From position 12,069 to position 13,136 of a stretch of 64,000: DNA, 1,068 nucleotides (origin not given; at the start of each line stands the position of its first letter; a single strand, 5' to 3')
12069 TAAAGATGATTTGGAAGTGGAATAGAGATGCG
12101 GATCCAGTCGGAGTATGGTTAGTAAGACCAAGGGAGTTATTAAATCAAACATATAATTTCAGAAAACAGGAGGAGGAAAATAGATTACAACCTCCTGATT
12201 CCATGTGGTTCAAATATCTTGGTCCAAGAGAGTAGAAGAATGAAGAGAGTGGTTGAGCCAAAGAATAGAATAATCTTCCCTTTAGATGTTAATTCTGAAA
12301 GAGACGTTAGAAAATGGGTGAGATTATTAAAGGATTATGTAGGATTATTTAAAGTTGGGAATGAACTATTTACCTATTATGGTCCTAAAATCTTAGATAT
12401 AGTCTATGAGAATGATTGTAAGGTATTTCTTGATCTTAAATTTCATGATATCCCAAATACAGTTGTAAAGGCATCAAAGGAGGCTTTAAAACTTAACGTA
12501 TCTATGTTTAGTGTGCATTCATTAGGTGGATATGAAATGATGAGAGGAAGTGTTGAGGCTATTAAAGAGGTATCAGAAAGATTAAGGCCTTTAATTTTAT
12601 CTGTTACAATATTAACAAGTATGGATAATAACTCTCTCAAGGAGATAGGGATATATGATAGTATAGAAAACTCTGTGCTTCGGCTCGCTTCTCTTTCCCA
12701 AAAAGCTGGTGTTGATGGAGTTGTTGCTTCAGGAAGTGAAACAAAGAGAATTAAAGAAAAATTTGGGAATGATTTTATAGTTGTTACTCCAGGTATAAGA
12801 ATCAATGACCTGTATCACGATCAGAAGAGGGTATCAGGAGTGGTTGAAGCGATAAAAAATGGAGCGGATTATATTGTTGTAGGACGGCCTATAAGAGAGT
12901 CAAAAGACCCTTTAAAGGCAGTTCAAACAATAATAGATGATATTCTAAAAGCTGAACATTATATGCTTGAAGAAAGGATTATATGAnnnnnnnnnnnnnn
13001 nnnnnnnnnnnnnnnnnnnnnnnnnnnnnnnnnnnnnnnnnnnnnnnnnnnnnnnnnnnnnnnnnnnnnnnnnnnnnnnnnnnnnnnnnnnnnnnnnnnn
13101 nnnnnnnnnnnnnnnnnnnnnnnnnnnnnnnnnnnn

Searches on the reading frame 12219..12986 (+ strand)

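Call 42: search_protein_families(library=pfam, proteins=[window:12219-12986:+], max_evalue=0.00001)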
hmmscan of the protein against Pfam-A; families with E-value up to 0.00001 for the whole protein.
window:12219-12986:+ (255 aa): 1 family
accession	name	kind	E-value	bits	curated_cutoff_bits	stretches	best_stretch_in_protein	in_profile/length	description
PF00215.30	OMPdecase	-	8.7e-51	173.4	27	1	17-238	2-221/221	Orotidine 5'-phosphate decarboxylase / HUMPS family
